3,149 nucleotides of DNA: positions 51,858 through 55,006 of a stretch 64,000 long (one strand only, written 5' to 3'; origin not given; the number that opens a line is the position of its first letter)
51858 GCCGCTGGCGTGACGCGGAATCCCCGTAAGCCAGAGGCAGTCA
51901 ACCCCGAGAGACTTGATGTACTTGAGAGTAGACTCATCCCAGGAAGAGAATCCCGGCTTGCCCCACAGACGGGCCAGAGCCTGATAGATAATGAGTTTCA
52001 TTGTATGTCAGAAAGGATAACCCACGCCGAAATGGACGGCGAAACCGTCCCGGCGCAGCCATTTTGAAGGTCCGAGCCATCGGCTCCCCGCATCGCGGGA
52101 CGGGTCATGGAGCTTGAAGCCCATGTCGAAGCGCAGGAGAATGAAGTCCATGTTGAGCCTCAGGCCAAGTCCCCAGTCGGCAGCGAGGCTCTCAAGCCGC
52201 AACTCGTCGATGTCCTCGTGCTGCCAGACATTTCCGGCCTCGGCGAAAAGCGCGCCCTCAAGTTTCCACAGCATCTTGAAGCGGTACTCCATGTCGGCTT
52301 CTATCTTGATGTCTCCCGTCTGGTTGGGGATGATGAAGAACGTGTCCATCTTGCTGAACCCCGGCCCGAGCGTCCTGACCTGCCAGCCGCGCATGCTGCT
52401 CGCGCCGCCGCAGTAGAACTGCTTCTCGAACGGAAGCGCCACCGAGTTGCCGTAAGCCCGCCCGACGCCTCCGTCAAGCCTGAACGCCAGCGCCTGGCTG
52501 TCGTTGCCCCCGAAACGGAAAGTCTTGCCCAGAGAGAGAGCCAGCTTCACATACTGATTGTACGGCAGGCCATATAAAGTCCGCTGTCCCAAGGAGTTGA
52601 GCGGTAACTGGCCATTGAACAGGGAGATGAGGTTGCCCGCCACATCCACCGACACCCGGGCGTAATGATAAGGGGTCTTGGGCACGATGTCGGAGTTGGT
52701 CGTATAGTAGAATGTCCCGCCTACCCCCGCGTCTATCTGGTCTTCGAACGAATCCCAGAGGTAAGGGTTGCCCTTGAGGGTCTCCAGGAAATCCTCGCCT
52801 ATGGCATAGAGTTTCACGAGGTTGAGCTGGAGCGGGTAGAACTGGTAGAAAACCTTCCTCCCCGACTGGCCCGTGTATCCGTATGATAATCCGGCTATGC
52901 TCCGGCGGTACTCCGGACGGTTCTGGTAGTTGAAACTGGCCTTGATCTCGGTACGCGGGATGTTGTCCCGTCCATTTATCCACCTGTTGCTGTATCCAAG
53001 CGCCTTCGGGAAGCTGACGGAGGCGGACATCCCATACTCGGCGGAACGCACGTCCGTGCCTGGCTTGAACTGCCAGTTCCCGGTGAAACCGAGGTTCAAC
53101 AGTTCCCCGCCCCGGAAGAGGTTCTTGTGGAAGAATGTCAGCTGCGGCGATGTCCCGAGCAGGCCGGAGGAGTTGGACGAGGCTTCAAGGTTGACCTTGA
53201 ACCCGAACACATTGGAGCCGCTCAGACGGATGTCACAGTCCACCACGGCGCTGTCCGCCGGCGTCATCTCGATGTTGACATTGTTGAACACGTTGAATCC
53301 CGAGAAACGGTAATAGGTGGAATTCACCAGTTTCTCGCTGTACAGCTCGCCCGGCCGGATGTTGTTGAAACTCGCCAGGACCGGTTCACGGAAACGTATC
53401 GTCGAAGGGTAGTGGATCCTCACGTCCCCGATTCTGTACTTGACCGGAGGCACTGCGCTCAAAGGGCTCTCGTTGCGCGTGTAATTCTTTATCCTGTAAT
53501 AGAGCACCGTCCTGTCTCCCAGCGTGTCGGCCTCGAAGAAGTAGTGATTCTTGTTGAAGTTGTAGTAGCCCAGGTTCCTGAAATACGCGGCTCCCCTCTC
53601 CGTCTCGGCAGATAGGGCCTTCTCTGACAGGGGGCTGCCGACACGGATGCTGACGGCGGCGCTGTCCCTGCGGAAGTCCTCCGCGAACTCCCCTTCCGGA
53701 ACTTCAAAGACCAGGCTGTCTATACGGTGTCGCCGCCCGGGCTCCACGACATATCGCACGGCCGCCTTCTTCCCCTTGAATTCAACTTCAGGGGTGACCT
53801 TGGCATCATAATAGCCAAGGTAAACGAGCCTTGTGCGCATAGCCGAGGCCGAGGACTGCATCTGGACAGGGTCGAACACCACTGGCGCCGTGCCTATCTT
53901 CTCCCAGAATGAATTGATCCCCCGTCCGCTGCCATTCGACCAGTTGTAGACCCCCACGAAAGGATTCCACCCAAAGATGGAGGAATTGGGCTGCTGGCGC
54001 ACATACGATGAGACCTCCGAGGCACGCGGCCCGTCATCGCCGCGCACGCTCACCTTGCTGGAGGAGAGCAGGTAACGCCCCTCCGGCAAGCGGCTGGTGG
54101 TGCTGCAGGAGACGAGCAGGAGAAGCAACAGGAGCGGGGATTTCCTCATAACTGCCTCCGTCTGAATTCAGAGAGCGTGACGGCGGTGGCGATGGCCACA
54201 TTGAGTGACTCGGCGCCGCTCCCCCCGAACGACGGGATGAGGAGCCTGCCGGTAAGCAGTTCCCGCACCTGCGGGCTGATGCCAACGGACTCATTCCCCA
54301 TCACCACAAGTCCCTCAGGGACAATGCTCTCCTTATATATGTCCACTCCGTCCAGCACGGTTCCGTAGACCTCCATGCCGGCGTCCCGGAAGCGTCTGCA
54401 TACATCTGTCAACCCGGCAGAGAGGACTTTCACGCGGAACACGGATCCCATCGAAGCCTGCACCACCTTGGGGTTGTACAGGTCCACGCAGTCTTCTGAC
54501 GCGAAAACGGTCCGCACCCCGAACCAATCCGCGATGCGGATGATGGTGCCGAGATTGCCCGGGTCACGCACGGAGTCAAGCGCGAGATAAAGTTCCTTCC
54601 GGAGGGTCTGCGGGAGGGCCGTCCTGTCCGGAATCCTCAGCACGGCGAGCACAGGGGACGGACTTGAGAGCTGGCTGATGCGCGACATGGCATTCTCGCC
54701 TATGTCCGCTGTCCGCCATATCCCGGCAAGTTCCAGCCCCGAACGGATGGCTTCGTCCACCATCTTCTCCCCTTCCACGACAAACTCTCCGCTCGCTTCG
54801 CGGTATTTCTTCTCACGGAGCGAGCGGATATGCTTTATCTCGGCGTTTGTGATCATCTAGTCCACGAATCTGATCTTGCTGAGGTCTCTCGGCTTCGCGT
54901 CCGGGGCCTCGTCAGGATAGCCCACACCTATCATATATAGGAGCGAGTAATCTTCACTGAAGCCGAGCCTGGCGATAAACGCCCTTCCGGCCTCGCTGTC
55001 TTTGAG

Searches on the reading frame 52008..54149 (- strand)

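Call 46: search_protein_families(library=pfam, proteins=[window:52008-54149:-], max_evalue=0.001)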
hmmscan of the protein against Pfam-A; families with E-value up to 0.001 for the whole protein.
window:52008-54149:- (713 aa): 2 families
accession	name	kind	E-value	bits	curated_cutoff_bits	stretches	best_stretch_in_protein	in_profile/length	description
PF01103.29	Omp85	-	1.1e-24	88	24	1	419-711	80-323/325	Omp85 superfamily domain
PF07244.20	POTRA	-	1.1e-10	42.5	21.3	0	91-138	30-79/79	Surface antigen variable number repeat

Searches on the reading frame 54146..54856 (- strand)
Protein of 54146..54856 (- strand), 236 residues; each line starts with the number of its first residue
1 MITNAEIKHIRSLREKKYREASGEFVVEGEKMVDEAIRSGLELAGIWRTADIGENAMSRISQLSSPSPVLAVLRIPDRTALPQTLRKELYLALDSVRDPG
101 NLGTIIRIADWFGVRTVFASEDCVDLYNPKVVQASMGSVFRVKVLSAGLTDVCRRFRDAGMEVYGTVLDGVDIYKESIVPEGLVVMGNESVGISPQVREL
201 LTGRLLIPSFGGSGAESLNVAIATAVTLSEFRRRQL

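Call 46: search_protein_families(library=pfam, proteins=[window:54146-54856:-], max_evalue=0.001)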
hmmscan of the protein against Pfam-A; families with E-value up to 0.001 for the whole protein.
window:54146-54856:- (236 aa): 2 families
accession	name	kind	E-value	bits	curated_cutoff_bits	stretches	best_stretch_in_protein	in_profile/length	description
PF00588.24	SpoU_methylase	-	2.1e-31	109.4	29.7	1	89-228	2-141/142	SpoU rRNA Methylase family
PF22435.1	MRM3-like_sub_bind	-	1.4e-12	48.3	27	1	4-51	1-48/84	MRM3-like substrate binding domain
